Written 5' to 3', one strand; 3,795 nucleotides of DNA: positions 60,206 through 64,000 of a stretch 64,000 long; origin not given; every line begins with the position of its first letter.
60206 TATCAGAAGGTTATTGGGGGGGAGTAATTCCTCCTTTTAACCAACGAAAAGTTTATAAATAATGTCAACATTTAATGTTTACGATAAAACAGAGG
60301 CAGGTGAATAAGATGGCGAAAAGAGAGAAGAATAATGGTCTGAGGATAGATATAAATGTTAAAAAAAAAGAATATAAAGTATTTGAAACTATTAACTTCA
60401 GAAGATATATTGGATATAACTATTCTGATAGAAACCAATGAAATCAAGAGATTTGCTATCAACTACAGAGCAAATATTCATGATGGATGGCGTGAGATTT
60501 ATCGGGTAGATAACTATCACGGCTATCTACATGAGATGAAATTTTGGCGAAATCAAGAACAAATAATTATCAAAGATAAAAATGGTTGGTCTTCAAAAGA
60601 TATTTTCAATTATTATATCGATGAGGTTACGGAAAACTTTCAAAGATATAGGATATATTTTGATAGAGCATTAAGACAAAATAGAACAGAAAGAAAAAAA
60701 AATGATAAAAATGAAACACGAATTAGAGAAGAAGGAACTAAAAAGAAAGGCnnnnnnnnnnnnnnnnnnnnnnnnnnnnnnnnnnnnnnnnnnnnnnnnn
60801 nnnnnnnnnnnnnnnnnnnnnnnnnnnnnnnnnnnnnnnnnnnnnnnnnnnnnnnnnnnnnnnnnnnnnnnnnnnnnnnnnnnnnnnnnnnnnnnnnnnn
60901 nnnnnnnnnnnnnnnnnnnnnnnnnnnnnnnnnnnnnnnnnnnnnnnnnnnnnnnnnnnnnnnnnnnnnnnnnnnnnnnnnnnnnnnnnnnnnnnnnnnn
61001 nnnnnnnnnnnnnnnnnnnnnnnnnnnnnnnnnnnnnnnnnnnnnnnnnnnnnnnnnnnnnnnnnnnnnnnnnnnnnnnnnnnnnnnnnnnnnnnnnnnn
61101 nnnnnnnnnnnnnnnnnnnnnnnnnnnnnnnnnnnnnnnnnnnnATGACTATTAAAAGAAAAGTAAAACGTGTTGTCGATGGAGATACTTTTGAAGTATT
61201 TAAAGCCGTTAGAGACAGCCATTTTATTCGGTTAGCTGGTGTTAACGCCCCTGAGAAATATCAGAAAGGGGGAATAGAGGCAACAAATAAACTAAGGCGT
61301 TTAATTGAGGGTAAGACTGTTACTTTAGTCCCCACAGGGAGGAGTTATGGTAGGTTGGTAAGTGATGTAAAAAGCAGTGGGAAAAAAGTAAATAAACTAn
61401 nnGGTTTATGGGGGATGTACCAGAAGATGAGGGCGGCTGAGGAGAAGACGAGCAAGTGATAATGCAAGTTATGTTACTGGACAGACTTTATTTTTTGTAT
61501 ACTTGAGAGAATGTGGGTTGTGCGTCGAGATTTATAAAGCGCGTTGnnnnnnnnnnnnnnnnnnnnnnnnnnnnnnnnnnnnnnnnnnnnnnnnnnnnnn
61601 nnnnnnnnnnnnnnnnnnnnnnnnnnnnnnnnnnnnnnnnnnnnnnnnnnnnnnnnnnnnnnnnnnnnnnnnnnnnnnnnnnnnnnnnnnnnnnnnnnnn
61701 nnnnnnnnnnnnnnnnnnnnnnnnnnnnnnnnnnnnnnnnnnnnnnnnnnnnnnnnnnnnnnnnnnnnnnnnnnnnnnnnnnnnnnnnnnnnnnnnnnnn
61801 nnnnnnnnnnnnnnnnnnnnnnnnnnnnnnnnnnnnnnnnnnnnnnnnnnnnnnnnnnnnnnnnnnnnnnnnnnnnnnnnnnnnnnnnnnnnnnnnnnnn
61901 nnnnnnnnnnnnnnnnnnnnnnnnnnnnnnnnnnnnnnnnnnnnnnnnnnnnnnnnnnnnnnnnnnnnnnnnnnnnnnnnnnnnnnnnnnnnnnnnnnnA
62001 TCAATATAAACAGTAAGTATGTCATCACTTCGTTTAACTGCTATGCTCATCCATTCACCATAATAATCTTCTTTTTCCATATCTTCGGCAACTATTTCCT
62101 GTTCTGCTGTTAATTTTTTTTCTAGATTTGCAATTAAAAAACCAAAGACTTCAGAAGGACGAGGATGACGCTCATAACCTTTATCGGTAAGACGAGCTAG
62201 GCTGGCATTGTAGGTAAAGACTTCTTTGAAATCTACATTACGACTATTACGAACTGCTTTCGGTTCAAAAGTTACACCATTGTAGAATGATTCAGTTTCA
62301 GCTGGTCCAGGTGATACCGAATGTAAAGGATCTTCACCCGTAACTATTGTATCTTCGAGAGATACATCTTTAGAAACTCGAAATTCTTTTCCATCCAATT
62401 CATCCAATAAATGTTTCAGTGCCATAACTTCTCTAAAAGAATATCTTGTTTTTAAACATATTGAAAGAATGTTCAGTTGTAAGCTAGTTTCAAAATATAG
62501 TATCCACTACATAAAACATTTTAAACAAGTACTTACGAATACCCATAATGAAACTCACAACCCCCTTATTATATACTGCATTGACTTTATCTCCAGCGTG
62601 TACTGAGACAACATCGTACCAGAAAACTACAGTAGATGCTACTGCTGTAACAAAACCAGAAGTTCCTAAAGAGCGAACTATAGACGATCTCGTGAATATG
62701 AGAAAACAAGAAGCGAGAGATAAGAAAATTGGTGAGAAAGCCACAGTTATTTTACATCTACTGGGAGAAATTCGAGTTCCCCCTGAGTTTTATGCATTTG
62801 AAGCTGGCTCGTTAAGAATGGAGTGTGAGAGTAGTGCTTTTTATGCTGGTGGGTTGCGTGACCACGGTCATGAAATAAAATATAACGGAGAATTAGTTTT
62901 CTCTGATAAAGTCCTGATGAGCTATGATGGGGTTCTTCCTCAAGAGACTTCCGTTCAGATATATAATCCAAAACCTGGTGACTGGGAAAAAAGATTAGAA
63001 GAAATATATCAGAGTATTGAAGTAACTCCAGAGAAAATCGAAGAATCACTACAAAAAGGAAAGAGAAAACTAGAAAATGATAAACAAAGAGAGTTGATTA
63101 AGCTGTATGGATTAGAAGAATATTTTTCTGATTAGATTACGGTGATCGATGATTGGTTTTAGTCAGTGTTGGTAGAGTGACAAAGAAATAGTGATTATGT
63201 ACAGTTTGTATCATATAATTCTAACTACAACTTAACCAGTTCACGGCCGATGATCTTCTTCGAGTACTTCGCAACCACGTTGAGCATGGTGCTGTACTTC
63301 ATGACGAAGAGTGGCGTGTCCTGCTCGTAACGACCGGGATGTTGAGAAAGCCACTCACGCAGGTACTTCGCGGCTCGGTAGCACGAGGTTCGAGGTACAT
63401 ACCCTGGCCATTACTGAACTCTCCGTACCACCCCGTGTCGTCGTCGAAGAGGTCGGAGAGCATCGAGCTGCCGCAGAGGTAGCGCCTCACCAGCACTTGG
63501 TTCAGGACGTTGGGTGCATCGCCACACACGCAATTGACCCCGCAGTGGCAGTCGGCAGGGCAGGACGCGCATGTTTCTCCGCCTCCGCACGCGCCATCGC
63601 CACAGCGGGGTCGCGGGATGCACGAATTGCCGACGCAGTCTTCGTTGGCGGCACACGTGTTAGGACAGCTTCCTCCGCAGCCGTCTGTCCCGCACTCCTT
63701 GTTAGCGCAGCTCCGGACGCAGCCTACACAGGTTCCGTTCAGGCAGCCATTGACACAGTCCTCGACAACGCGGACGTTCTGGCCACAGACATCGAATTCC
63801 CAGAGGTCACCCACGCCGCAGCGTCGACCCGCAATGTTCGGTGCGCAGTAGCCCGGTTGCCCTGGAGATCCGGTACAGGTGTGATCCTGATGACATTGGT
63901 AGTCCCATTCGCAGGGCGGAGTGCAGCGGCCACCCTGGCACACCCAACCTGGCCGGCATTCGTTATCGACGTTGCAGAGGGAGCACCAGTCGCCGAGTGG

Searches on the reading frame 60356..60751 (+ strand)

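Call 61: search_protein_families(library=pfam, proteins=[window:60356-60751:+], max_evalue=0.001)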
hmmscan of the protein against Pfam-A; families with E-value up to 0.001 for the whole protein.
window:60356-60751:+ (132 aa): 1 family
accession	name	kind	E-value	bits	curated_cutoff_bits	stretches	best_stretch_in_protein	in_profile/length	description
PF24839.1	DUF7718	-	5.6e-10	39.5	25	1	7-106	4-102/104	Domain of unknown function (DUF7718)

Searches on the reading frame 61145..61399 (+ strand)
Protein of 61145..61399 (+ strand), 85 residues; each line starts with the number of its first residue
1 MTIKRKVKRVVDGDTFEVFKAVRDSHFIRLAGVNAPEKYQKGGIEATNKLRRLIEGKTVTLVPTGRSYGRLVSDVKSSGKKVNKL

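Call 61: search_protein_families(library=pfam, proteins=[window:61145-61399:+], max_evalue=0.001)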
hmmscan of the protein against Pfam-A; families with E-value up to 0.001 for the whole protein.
window:61145-61399:+ (85 aa): 1 family
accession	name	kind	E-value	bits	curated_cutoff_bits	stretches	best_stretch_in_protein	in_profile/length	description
PF00565.23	SNase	-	5.6e-05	24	21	1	28-84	2-66/107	Staphylococcal nuclease homologue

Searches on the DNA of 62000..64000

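Call 62: search_rna_families(source=window, start=62000, end=64000, threshold=evalue, max_evalue=0.001)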
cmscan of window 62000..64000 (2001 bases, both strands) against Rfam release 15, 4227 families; matches with E-value up to 0.001: 0.
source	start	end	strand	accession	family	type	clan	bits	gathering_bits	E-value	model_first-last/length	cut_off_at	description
